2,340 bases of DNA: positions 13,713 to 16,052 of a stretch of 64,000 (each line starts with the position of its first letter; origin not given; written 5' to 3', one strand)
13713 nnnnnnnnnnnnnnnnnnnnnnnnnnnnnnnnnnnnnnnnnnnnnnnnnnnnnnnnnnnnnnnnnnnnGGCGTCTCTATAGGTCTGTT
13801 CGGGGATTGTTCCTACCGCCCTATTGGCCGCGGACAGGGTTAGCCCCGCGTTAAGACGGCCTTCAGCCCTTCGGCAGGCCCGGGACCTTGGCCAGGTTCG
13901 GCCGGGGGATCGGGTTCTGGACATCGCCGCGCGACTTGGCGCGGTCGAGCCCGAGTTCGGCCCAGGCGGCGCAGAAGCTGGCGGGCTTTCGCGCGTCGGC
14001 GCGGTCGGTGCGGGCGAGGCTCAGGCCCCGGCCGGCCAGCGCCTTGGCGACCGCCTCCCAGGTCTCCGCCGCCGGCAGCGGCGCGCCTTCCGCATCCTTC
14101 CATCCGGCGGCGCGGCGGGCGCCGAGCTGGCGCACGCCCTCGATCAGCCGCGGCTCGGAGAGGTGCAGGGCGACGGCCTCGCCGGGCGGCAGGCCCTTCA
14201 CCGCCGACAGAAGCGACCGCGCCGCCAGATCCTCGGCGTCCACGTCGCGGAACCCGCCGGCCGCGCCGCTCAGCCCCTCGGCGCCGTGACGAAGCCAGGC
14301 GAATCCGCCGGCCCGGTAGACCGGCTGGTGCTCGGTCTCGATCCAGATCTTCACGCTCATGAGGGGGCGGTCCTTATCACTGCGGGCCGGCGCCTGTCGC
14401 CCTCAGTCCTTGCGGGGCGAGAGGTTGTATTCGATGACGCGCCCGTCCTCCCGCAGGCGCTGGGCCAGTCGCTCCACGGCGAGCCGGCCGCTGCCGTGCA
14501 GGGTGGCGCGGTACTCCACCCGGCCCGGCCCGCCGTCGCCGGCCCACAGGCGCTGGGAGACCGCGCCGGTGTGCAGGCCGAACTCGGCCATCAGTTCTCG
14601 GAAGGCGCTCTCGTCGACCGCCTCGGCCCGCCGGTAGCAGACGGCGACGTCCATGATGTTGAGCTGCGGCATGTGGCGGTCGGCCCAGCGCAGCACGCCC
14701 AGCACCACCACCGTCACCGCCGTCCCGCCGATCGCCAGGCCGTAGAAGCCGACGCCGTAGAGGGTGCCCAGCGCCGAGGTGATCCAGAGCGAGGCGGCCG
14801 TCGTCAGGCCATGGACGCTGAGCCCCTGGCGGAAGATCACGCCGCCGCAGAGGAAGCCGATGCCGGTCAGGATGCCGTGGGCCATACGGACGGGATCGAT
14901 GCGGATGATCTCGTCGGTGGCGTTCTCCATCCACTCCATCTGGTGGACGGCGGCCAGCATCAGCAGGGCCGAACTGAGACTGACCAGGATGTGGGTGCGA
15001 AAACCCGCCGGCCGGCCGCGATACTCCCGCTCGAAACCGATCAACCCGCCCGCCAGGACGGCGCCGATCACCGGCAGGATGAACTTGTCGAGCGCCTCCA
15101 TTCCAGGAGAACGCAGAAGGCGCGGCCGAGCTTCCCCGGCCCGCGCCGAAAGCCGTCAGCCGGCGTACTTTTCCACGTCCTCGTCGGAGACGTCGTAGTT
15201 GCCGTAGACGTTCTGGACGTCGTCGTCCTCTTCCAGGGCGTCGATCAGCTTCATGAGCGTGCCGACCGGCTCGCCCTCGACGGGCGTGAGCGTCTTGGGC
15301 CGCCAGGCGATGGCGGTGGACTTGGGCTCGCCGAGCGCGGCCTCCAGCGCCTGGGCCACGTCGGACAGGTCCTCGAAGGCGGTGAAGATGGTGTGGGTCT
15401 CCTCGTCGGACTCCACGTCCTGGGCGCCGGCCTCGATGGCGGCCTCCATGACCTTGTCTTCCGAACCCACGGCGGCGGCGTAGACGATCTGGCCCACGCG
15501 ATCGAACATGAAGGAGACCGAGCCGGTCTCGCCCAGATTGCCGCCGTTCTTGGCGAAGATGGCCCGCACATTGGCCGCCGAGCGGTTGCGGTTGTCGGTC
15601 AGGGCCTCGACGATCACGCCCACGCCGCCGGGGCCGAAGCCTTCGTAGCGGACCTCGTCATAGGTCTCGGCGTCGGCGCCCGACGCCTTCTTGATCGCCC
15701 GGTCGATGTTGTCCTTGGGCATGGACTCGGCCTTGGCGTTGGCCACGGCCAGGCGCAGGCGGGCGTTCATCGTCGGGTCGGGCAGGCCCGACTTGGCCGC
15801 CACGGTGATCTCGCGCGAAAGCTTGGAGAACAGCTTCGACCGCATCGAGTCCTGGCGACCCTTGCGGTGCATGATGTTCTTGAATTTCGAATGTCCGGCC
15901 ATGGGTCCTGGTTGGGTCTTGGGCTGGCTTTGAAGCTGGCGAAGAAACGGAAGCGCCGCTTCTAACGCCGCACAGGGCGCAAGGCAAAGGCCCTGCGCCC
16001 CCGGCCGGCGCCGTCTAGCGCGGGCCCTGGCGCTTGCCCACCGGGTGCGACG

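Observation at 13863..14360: Catalytically dead RNase HI paralogue parked directly upstream of ruvC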

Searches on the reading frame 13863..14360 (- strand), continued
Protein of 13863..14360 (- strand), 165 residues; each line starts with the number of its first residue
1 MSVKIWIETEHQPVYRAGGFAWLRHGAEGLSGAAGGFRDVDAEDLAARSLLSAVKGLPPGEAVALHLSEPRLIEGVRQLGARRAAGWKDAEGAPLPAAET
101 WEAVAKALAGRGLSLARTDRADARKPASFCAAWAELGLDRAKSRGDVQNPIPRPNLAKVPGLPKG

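Call 57: find_homologous_proteins(query=P0142, max_evalue=1e-20)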
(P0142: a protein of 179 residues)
Query P0142 (179 aa): 7816 proteins with E <= 1e-20 among 8000 candidates; the best 120 are listed.
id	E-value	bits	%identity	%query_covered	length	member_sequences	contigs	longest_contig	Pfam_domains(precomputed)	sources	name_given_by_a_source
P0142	1.4e-116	405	100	100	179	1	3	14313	PF00075.31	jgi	jgi:ribonuclease HI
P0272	7.2e-79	282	70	98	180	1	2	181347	PF00075.31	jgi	jgi:ribonuclease HI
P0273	1.6e-40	157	36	81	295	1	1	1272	PF00075.31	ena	-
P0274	4.4e-40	156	47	82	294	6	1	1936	PF00075.31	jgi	jgi:ribonuclease HI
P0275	4.5e-37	146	38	78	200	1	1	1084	PF00075.31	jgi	-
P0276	7.8e-36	142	51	73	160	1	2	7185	PF00075.31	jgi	jgi:ribonuclease HI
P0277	1.9e-35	140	51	82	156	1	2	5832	PF00075.31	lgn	-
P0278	3.3e-35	140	50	84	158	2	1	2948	PF00075.31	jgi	jgi:ribonuclease HI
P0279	5.9e-35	139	46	87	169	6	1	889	PF00075.31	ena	-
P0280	6.7e-35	139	50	82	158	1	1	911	PF00075.31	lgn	-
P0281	7.7e-35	139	48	96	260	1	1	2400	PF00075.31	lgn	-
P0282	7.9e-35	138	49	86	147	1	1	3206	PF00075.31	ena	-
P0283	8.5e-35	138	49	82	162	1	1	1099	PF00075.31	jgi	jgi:ribonuclease HI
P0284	1.1e-34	138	51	82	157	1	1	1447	PF00075.31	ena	-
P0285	1.1e-34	138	51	82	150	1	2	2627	PF00075.31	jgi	jgi:ribonuclease HI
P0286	1.1e-34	138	49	83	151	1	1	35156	PF00075.31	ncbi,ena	-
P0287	1.2e-34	138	50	78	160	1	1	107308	PF00075.31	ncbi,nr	ncbi:MAG: ribonuclease HI [Phycisphaeraceae bacterium]|nr:ribonuclease HI [Phycisphaeraceae bacteriu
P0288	1.2e-34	138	49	86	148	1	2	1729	PF00075.31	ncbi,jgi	jgi:ribonuclease HI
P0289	1.3e-34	138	51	80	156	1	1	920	PF00075.31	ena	-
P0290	1.5e-34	138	47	82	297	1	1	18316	PF00075.31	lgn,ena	-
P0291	1.6e-34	137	52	79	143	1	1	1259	PF00075.31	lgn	-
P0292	1.9e-34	137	51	79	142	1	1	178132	PF00075.31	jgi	-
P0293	2.1e-34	137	52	70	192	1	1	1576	PF00075.31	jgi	jgi:ribonuclease HI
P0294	2.2e-34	137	49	84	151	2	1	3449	PF00075.31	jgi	jgi:ribonuclease HI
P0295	2.4e-34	137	50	84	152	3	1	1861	PF00075.31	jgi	-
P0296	2.4e-34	137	48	84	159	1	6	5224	PF00075.31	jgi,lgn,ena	-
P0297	2.8e-34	137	51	79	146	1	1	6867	PF00075.31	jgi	jgi:ribonuclease HI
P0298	2.9e-34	137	47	85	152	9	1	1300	PF00075.31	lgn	-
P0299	3.1e-34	137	51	79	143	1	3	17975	PF13456.13,PF00075.31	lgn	-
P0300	3.7e-34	136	50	83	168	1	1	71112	PF00075.31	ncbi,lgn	-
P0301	3.8e-34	136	50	83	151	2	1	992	PF00075.31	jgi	jgi:ribonuclease HI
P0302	4.0e-34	136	49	83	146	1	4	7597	PF00075.31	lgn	-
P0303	4.0e-34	136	49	86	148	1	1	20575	PF00075.31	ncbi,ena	-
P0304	4.1e-34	136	51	84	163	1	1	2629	PF00075.31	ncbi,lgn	-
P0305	5.5e-34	136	52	66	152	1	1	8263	PF00075.31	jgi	jgi:ribonuclease HI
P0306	5.7e-34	136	51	70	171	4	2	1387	PF00075.31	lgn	-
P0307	5.9e-34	136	51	79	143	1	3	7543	PF00075.31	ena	-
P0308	6.0e-34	136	48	82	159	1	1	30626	PF00075.31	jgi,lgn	-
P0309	6.0e-34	136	49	81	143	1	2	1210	PF00075.31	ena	-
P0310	6.3e-34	136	49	78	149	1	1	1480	PF00075.31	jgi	jgi:ribonuclease HI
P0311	6.5e-34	135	50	84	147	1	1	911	PF00075.31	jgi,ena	jgi:ribonuclease HI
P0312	6.6e-34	135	53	79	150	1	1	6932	PF00075.31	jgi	jgi:ribonuclease HI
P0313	6.9e-34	135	51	79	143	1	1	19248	PF00075.31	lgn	-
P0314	7.7e-34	135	51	79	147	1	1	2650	PF00075.31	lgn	-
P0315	7.8e-34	135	49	73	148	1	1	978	PF00075.31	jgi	jgi:ribonuclease HI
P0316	7.8e-34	135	51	79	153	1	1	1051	PF00075.31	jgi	-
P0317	8.0e-34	135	51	78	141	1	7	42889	PF00075.31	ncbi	ncbi:MAG: ribonuclease HI [Usitatibacter sp.]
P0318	8.0e-34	135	52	79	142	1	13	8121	PF00075.31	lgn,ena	-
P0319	8.1e-34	135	51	79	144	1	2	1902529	PF00075.31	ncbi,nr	ncbi:MAG: ribonuclease HI [Rhodospirillales bacterium]|nr:ribonuclease HI [Alphaproteobacteria bacte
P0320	8.8e-34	135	49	79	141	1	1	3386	PF00075.31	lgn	-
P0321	9.2e-34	135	50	78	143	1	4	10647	PF00075.31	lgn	-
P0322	1.1e-33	135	49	93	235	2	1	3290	PF00075.31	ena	-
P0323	1.1e-33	135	49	79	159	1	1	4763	PF00075.31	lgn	-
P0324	1.3e-33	135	49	83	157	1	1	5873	PF00075.31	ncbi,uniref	ncbi:Ribonuclease HI [hydrothermal vent metagenome]|uniref:ribonuclease H n=1 Tax=hydrothermal vent 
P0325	1.3e-33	135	49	86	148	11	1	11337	PF00075.31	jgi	jgi:ribonuclease HI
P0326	1.3e-33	134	50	79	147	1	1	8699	PF00075.31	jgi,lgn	jgi:ribonuclease HI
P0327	1.4e-33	134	48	80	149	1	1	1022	PF00075.31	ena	-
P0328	1.4e-33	134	49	85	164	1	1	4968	PF00075.31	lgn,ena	-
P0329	1.4e-33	134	49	87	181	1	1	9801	PF00075.31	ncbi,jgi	jgi:ribonuclease HI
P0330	1.4e-33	134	50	80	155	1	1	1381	PF00075.31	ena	-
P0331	1.4e-33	134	49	80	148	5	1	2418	PF00075.31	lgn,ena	-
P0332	1.4e-33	134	48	84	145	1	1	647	PF00075.31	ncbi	-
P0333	1.4e-33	134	50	70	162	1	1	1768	PF00075.31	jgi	jgi:ribonuclease HI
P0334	1.6e-33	134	49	83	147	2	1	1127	PF00075.31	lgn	-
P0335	1.6e-33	134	49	82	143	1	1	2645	PF00075.31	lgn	-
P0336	1.6e-33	134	47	80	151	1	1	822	PF00075.31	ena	-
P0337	1.7e-33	134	46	87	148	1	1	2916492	PF00075.31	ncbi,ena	-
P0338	1.7e-33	134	50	80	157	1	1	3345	PF00075.31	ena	-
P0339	1.8e-33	134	51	80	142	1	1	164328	PF00075.31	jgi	jgi:ribonuclease HI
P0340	1.8e-33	134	50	80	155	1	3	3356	PF00075.31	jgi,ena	-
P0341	1.9e-33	134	49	82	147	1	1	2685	PF00075.31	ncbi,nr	ncbi:MAG: ribonuclease HI [Rhodospirillaceae bacterium]|nr:ribonuclease HI [Rhodospirillaceae bacter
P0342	1.9e-33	134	47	84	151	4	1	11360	PF00075.31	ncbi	-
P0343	2.0e-33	134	47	83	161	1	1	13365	PF00075.31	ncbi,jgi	-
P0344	2.0e-33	134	51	78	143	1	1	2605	PF00075.31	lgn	-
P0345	2.1e-33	134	47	78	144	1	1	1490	PF00075.31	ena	-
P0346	2.1e-33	134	50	70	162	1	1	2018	PF00075.31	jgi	jgi:ribonuclease HI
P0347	2.2e-33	134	49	82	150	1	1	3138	PF00075.31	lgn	-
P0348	2.2e-33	134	51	78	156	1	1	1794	PF00075.31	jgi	jgi:ribonuclease HI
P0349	2.3e-33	134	48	86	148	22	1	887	PF00075.31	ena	-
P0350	2.4e-33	134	49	80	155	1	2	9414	PF00075.31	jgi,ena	-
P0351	2.4e-33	134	50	79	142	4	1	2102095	PF00075.31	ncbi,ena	-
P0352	2.4e-33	134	49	82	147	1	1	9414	PF00075.31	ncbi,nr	ncbi:MAG: ribonuclease HI [Rhodospirillaceae bacterium]|nr:ribonuclease HI [Rhodospirillaceae bacter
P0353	2.8e-33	133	47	87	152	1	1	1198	PF00075.31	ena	-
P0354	2.8e-33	133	48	82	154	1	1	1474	PF00075.31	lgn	-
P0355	2.8e-33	133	49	84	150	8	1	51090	PF00075.31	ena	-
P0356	2.9e-33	133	47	83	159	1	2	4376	PF00075.31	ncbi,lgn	-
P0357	2.9e-33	133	49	82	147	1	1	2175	PF00075.31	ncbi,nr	ncbi:MAG: ribonuclease HI [Rhodospirillaceae bacterium]|nr:ribonuclease HI [Rhodospirillaceae bacter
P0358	2.9e-33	133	49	84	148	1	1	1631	PF00075.31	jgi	jgi:ribonuclease HI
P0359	2.9e-33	133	46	84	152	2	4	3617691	PF00075.31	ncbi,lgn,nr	ncbi:MAG: ribonuclease HI [Phycisphaera sp.]|nr:MAG: ribonuclease HI [Phycisphaera sp.]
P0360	2.9e-33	133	47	83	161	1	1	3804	PF00075.31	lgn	-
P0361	3.0e-33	133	47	83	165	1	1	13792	PF00075.31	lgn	-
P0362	3.1e-33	133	52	78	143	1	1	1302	PF00075.31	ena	-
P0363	3.1e-33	133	49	80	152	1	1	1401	PF00075.31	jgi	-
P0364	3.3e-33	133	47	84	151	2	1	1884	PF00075.31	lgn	-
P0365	3.4e-33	133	49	82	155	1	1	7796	PF00075.31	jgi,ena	-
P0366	3.6e-33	133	46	84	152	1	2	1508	PF00075.31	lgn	-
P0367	3.9e-33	133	50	75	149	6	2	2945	PF00075.31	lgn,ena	-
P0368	3.9e-33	133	48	83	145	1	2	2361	PF00075.31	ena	-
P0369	4.1e-33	133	49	83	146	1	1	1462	PF00075.31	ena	-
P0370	4.1e-33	133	50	80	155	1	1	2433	PF00075.31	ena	-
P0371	4.2e-33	133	49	83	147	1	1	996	PF00075.31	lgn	-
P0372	4.5e-33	133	47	85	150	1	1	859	PF00075.31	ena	-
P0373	4.5e-33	133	46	82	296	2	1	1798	PF00075.31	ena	-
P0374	4.6e-33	133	48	82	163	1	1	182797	PF00075.31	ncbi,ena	-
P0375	4.8e-33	133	47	83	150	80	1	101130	PF00075.31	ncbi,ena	-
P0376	5.2e-33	133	48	79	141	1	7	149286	PF00075.31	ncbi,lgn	-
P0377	5.3e-33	133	49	79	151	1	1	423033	PF00075.31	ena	-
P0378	5.3e-33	133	49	79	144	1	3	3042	PF00075.31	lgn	-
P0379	5.6e-33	132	50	83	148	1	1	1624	PF00075.31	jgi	jgi:ribonuclease HI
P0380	5.7e-33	132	49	80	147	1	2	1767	PF00075.31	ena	-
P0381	5.7e-33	132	46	89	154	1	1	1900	PF00075.31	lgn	-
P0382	5.9e-33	132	56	61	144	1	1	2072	PF00075.31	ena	-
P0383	5.9e-33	132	52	77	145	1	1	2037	PF00075.31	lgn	-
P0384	5.9e-33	132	49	79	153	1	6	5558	PF00075.31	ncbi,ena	-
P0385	5.9e-33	132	49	84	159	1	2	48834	PF00075.31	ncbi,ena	-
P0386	6.0e-33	132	48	83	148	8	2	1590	PF00075.31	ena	-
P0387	6.1e-33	132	49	82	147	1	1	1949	PF00075.31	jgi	jgi:ribonuclease HI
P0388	6.2e-33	132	46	86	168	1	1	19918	PF00075.31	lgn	-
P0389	6.3e-33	132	48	83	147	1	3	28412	PF00075.31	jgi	-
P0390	6.6e-33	132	48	84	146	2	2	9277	PF00075.31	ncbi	ncbi:MAG: ribonuclease HI [Pseudomonadota bacterium]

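Call 58: search_protein_families(library=padloc, proteins=[window:13863-14360:-, P0024, P0036, P0068, P0109], max_evalue=0.1)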
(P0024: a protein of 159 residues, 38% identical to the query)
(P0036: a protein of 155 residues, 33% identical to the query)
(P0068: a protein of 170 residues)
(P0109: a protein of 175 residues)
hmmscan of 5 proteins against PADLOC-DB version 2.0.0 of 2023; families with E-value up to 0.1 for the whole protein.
window:13863-14360:- (165 aa): 0 families

P0024 (159 aa): 0 families

P0036 (155 aa): 0 families

P0068 (170 aa): 0 families

P0109 (175 aa): 0 families

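Call 59: search_protein_families(library=phrogs, proteins=[window:13863-14360:-, P0024, P0036, P0068, P0109], max_evalue=0.1)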
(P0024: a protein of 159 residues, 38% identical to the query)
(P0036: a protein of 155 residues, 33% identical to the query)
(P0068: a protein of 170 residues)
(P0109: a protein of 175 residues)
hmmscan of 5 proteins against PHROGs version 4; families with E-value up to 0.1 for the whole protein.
window:13863-14360:- (165 aa): 1 family
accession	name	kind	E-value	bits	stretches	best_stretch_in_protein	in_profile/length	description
phrog_37663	-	unknown function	0.088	14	0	65-108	24-67/105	-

P0024 (159 aa): 1 family
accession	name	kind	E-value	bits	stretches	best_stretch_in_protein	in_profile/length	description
phrog_531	-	DNA, RNA and nucleotide metabolism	0.0053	17.1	1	4-67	77-148/285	Rnase H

P0036 (155 aa): 0 families

P0068 (170 aa): 2 families
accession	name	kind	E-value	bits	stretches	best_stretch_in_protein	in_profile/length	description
phrog_531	-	DNA, RNA and nucleotide metabolism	2.2e-18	67.6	1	5-112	76-188/285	Rnase H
phrog_3265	-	DNA, RNA and nucleotide metabolism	6.7e-06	26.2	1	41-112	85-156/496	ribonuclease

P0109 (175 aa): 2 families
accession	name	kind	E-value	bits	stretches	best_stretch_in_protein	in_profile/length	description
phrog_531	-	DNA, RNA and nucleotide metabolism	3.7e-17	63.6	1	5-117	74-190/285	Rnase H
phrog_3265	-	DNA, RNA and nucleotide metabolism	3.2e-09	37.2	1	41-132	83-176/496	ribonuclease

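Call 62: fold_search(model_id=the predicted structure, library=viral)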
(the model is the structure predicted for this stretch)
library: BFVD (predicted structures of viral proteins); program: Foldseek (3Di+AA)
matches with E <= 10: 545; with E <= 0.001: 81
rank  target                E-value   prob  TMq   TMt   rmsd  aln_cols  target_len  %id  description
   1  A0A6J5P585            6.4e-09  1.00  0.68  0.55  11.7       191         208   17  ribonuclease H [uncultured Caudovirales phage]
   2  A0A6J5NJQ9            4.7e-08  1.00  0.71  0.68   3.1       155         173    8  ribonuclease H [uncultured Caudovirales phage]
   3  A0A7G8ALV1            5.7e-08  1.00  0.72  0.29   3.3       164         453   13  (no name in the UniProt tables at hand)
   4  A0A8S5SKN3            6.1e-08  1.00  0.67  0.40   3.2       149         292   16  Ribonuclease HI [Phage sp. ctgh419]
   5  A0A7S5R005            7.8e-08  1.00  0.71  0.56   3.0       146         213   12  (no name in the UniProt tables at hand)
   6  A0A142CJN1            8.9e-08  1.00  0.63  0.57   3.7       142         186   13  (no name in the UniProt tables at hand)
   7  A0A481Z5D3            1.1e-07  1.00  0.67  0.48   3.1       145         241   11  ribonuclease H [Pithovirus LCPAC201]
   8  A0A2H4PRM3            3.1e-07  1.00  0.67  0.70   3.4       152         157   14  ribonuclease H [Proteus phage PM135]
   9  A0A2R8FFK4            4.0e-07  1.00  0.60  0.30   5.5       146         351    8  Ribonuclease H-like protein [Cedratvirus Zaza IHUMI]
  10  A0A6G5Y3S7            4.2e-07  1.00  0.67  0.72   3.8       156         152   13  (no name in the UniProt tables at hand)
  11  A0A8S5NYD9            4.2e-07  1.00  0.61  0.68   3.9       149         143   13  Ribonuclease HI [Siphoviridae sp. ctNU74]
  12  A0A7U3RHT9            5.5e-07  1.00  0.67  0.53   6.5       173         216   13  (no name in the UniProt tables at hand)
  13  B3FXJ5                8.5e-07  1.00  0.65  0.47   4.1       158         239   12  ribonuclease H (Fragment) [Simian foamy virus]
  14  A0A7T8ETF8            9.6e-07  1.00  0.64  0.54   4.3       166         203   13  (no name in the UniProt tables at hand)
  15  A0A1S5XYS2            1.0e-06  1.00  0.72  0.69   2.8       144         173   12  (no name in the UniProt tables at hand)
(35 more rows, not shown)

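Call 65: search_protein_families(library=pfam, proteins=[L022:5530-6243:+, L047:6221-7012:+, L048:4498-4971:-, L046:1608-2279:+, L054:2151-3314:-, L065:2744-4165:-, L046:5470-7605:-, L046:8114-9817:+], max_evalue=0.001)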
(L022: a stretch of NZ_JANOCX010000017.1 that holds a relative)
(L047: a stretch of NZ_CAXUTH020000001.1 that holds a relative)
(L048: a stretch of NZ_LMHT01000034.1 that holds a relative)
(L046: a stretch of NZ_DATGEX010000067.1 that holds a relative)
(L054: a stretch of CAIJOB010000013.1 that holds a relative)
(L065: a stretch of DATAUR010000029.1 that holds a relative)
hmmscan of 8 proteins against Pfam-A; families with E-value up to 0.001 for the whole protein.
L022:5530-6243:+ (237 aa): 2 families
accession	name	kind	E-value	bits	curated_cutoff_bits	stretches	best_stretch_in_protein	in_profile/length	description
PF00485.24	PRK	-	4.6e-07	30.3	22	1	25-154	1-138/196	Phosphoribulokinase / Uridine kinase family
PF03308.22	MeaB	-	0.00065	19.2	23.1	1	17-60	26-70/273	Methylmalonyl Co-A mutase-associated GTPase MeaB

L047:6221-7012:+ (263 aa): 1 family
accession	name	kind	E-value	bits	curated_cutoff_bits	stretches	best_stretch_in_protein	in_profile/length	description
PF02163.28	Peptidase_M50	-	1.8e-08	34.4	27.2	1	167-225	161-221/221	Peptidase family M50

L048:4498-4971:- (157 aa): 2 families
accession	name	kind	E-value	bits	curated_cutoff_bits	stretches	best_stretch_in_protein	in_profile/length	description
PF03061.28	4HBT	-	1.9e-08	34.9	20.6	1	67-139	2-74/79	Thioesterase superfamily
PF13622.12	4HBT_3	-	3.1e-05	24.6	24.3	1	60-138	8-72/83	Acyl-CoA thioesterase N-terminal domain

L046:1608-2279:+ (223 aa): 1 family
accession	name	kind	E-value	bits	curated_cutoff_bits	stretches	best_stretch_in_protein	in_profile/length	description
PF06941.18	NT5C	-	3.9e-05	24.1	24.8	1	27-139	1-114/180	5' nucleotidase, deoxy (Pyrimidine), cytosolic type C protein (NT5C)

L054:2151-3314:- (387 aa): 3 families
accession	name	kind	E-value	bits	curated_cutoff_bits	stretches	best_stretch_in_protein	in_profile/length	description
PF01053.26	Cys_Met_Meta_PP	-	2e-148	494.4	27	1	11-386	1-380/381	Cys/Met metabolism PLP-dependent enzyme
PF01041.23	DegT_DnrJ_EryC1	-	0.00015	21.5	19.8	1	58-179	25-146/360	DegT/DnrJ/EryC1/StrS aminotransferase family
PF00155.27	Aminotran_1_2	-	0.00056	19.6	19.7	1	78-182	71-189/361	Aminotransferase class I and II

L065:2744-4165:- (473 aa): 2 families
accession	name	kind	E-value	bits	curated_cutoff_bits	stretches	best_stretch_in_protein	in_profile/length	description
PF00291.31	PALP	-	9.1e-70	235.7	35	1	26-321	3-295/295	Pyridoxal-phosphate dependent enzyme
PF00571.33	CBS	-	2.2e-16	60.4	24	1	365-409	11-56/57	CBS domain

L046:5470-7605:- (711 aa): 2 families
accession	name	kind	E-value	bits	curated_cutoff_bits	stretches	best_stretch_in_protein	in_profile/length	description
PF05649.18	Peptidase_M13_N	-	2.5e-115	386.4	32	1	71-456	1-381/381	Peptidase family M13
PF01431.27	Peptidase_M13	-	1.6e-50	172.1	24.5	1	508-708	1-205/205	Peptidase family M13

L046:8114-9817:+ (567 aa): 5 families
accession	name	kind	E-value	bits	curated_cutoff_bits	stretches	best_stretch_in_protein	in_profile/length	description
PF00817.25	IMS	-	5e-49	166.5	23.2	1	186-331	2-148/148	impB/mucB/samB family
PF11799.13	IMS_C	-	3.1e-29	102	20.7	1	416-522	1-106/109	impB/mucB/samB family C-terminal domain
PF21999.2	IMS_HHH_1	-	8.2e-07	29.8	27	1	357-406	3-53/53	DNA polymerase-iota, thumb domain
PF14520.12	HHH_5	-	3.9e-06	27.7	27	1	357-389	7-39/57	Helix-hairpin-helix domain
PF11798.14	IMS_HHH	-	0.00049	20.6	24.4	0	344-372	3-31/32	IMS family HHH motif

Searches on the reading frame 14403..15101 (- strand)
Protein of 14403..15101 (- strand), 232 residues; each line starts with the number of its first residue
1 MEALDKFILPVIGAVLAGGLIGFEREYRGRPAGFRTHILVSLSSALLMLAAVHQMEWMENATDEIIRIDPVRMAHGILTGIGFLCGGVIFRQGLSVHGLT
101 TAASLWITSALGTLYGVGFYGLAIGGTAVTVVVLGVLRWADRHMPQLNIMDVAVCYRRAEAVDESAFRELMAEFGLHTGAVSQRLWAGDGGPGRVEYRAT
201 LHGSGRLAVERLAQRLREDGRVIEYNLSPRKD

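Call 3: search_protein_families(library=pfam, proteins=[window:14403-15101:-], max_evalue=1)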
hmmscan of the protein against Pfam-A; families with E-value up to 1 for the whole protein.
window:14403-15101:- (232 aa): 1 family
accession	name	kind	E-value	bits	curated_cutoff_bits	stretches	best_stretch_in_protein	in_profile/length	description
PF02308.21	MgtC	-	3.9e-36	124.5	31.4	1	14-142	4-120/121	MgtC family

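Call 4: search_protein_families(library=ncbifam, proteins=[window:14403-15101:-], max_evalue=1)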
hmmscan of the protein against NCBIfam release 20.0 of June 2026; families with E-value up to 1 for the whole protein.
window:14403-15101:- (232 aa): 4 families
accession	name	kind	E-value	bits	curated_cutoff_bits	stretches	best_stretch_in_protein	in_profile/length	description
NF007431.0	PRK09977.1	equivalog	2.7e-33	115.4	214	1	5-140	3-136/215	MgtC/SapB family protein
NF011912.0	PRK15385.1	equivalog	1e-23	83.9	255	1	7-149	10-141/231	MgtC family protein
NF010467.0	PRK13892.1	equivalog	0.012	15.5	179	1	7-50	63-103/145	conjugal transfer system pilin TrbC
TIGR00122.1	birA_repr_reg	equivalog_domain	0.018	14.9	70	1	198-225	19-46/69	biotin operon repressor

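Call 58: search_protein_families(library=padloc, proteins=[window:14403-15101:-], max_evalue=0.1)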
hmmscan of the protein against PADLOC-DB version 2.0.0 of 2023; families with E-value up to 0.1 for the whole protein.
window:14403-15101:- (232 aa): 0 families

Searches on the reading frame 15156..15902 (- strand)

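Call 3: search_protein_families(library=pfam, proteins=[window:15156-15902:-], max_evalue=1)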
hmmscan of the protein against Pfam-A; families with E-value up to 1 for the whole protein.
window:15156-15902:- (248 aa): 3 families
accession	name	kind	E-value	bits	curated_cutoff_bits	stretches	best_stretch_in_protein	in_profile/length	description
PF01709.26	Transcrip_reg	-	3.8e-60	202.7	27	1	81-235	1-159/160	TACO1/YebC second and third domain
PF20772.2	TACO1_YebC_N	-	2.5e-32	111.6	36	1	5-75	1-72/73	TACO1/YebC protein N-terminal domain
PF22163.1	SipA_2nd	-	0.065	13.9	27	1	20-85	16-81/136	Salmonella Invasion protein A, C-terminal actin binding domain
